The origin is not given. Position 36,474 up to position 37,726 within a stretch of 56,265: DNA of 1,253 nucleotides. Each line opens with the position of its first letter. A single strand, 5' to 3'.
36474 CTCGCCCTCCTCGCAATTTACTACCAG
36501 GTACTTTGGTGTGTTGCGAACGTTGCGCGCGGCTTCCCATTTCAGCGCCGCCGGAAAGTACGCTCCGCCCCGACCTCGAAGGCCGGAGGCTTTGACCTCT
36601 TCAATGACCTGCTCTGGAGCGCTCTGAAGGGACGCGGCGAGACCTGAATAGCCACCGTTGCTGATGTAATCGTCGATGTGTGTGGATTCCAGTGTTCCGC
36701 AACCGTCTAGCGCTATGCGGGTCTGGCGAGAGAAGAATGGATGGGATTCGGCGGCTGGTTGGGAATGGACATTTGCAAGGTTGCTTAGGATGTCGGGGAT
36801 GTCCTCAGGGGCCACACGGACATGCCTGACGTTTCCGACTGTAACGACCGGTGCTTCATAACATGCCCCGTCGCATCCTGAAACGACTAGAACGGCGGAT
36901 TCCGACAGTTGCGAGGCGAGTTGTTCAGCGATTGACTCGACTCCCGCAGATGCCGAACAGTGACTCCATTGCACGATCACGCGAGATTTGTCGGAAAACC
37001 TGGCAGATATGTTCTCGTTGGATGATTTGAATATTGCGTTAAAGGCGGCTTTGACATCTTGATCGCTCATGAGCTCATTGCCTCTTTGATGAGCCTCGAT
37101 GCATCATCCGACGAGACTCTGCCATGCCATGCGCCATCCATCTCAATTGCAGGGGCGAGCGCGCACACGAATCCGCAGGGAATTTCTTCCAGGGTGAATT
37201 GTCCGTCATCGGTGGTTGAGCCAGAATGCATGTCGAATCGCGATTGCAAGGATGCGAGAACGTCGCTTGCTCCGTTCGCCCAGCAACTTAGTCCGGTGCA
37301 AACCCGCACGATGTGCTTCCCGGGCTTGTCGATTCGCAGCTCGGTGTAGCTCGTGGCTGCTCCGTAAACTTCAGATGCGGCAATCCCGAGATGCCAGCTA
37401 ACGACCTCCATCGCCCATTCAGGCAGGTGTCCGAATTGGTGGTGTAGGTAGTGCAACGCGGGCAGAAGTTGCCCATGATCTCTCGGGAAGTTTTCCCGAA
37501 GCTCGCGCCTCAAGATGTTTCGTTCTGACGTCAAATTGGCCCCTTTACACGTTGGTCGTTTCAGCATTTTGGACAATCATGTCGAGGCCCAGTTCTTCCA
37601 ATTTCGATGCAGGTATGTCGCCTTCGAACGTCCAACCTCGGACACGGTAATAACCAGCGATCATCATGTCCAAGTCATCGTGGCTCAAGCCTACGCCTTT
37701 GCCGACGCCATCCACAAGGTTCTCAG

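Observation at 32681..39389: Tungsten-type AOR gene nested into an FdsGBA/NuoEF-type formate dehydrogenase operon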

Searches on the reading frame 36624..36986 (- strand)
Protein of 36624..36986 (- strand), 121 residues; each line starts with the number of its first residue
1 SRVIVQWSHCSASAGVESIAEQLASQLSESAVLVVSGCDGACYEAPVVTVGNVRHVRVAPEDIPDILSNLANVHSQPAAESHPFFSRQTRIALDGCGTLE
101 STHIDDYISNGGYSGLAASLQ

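Call 71: search_solved_structures(query=window:36624-36986:-, max_evalue=0.01, show_alignments=5)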
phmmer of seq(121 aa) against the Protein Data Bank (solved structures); distinct sequences matched with E-value up to 0.01: 11.
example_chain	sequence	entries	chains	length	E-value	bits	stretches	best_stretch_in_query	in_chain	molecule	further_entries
7t2r_B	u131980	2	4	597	1e-11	48.4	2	9-68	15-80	NiFe hydrogenase subunit B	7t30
8a6t_B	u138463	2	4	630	2.9e-11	46.9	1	32-120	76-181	Electron bifurcating hydrogenase subunit HydB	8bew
9bov_B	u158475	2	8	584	2.4e-09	40.7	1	8-117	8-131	NADH dehydrogenase (Quinone)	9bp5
9wxb_C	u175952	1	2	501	6.6e-08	36.1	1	7-120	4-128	Formate dehydrogenase beta subunit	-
8oh5_B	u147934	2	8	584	1.4e-07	35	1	5-120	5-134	NAD-reducing hydrogenase subunit HoxF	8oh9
7q4v_B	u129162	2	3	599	2.7e-06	30.9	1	25-117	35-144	Iron hydrogenase HydB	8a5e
9mqx_B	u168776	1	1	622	3.4e-06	30.5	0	81-118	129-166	NADH:ubiquinone oxidoreductase, NADH-binding (51 kD) subunit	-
9n5u_B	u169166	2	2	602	4e-05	27.1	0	83-117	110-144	NfnB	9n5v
7p5h_B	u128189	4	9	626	0.00022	24.7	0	31-119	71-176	Fe-hydrogenase, subunit beta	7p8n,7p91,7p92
6tg9_B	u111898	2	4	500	0.00025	24.5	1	34-120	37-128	Formate dehydrogenase subunit beta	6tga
6vw7_B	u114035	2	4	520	0.0036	20.8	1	16-120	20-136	NAD-dependent formate dehydrogenase beta subunit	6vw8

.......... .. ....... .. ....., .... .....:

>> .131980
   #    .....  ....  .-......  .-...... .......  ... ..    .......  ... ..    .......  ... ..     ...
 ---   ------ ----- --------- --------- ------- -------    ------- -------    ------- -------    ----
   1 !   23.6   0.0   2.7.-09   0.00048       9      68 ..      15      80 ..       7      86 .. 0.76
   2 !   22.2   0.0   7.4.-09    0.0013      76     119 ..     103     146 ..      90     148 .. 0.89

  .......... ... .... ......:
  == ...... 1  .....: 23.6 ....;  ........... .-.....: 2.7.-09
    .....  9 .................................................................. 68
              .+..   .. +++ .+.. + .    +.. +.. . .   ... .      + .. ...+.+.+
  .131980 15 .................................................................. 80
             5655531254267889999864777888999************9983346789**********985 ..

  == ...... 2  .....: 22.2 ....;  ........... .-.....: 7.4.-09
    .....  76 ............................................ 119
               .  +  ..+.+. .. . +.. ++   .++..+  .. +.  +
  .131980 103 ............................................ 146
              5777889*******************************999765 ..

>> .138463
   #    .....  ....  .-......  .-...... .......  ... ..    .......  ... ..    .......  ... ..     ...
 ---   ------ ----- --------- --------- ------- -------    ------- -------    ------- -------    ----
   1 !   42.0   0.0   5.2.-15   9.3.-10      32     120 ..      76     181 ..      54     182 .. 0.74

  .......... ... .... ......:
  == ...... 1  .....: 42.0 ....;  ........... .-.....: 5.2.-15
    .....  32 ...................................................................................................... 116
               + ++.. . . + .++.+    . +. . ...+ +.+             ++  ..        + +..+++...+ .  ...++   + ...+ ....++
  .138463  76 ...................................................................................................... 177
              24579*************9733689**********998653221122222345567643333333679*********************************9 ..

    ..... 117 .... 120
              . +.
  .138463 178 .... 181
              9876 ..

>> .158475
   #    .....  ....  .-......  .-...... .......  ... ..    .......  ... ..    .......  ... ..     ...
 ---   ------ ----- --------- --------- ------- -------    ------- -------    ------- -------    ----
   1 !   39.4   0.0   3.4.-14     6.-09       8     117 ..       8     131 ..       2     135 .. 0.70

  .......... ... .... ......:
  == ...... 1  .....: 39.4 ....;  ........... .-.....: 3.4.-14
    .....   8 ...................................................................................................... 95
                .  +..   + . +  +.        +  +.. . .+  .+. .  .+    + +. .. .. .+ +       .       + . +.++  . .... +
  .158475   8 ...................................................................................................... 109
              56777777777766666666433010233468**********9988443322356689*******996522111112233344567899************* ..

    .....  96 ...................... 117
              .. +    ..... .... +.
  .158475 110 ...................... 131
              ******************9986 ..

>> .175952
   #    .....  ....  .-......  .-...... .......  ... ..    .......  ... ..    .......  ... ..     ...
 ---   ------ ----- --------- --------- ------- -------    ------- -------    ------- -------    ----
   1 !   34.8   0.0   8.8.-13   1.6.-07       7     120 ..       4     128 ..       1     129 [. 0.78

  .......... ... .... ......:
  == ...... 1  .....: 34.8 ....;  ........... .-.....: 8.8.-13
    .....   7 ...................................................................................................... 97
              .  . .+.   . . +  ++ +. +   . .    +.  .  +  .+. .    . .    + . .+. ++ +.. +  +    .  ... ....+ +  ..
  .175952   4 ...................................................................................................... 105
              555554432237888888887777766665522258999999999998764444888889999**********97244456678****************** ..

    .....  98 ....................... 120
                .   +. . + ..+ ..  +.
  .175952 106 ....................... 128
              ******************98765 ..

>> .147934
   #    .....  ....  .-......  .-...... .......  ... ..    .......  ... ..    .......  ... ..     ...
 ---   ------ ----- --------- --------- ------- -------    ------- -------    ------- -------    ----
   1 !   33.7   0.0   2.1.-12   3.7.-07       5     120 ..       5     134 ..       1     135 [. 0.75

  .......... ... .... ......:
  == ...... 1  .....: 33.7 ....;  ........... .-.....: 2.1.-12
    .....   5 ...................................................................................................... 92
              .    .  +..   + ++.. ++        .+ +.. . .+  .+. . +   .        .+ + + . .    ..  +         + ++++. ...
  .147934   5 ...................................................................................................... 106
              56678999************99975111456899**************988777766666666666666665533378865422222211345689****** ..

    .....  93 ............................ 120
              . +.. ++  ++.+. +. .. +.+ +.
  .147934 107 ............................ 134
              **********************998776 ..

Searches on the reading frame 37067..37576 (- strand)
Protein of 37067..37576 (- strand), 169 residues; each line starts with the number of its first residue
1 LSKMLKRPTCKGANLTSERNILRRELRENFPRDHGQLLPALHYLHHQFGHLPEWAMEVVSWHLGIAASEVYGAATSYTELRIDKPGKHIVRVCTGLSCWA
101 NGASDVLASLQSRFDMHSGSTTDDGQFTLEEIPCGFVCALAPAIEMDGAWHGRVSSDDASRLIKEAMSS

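Call 4: search_protein_families(library=pfam, proteins=[window:37067-37576:-])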
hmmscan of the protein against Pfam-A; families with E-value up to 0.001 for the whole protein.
window:37067-37576:- (169 aa): 1 family
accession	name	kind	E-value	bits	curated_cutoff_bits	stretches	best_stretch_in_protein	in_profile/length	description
PF01257.25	2Fe-2S_thioredx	-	5.2e-34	117.6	24.8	1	27-165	5-143/145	Thioredoxin-like [2Fe-2S] ferredoxin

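Call 5: search_protein_families(library=ncbifam, proteins=[window:37067-37576:-])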
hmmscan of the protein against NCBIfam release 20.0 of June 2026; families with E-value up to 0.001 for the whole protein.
window:37067-37576:- (169 aa): 9 families
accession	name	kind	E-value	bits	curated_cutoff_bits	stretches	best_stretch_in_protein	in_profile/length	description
NF004638.0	PRK05988.1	equivalog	1e-32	113.1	198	1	26-166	17-157/159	formate dehydrogenase subunit gamma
NF005722.0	PRK07539.1-2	equivalog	1.2e-29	103.4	141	1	28-165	18-155/157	NADH-quinone oxidoreductase subunit NuoE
NF005747.0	PRK07571.1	equivalog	3.2e-28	98.6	224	1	21-166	24-168/173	bidirectional hydrogenase complex protein HoxE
NF005725.0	PRK07539.1-5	equivalog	7.1e-25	87.7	220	1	26-165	28-170/174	NADH-quinone oxidoreductase subunit NuoE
TIGR01958.1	nuoE_fam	subfamily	1.5e-23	83.6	142.4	1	29-164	8-145/148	NADH-quinone oxidoreductase subunit NuoE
NF005721.0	PRK07539.1-1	equivalog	1.1e-22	80.6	308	1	21-164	32-175/292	NADH-quinone oxidoreductase subunit NuoE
NF005723.0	PRK07539.1-3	equivalog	3.9e-15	56.1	226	1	30-145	17-134/158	NADH-quinone oxidoreductase subunit NuoE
NF005724.0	PRK07539.1-4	equivalog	1.3e-13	51.4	280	1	28-146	31-152/240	NADH-quinone oxidoreductase subunit NuoE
NF009040.0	PRK12373.1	equivalog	1.8e-10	41.1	514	1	32-145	34-148/400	NADH-quinone oxidoreductase subunit E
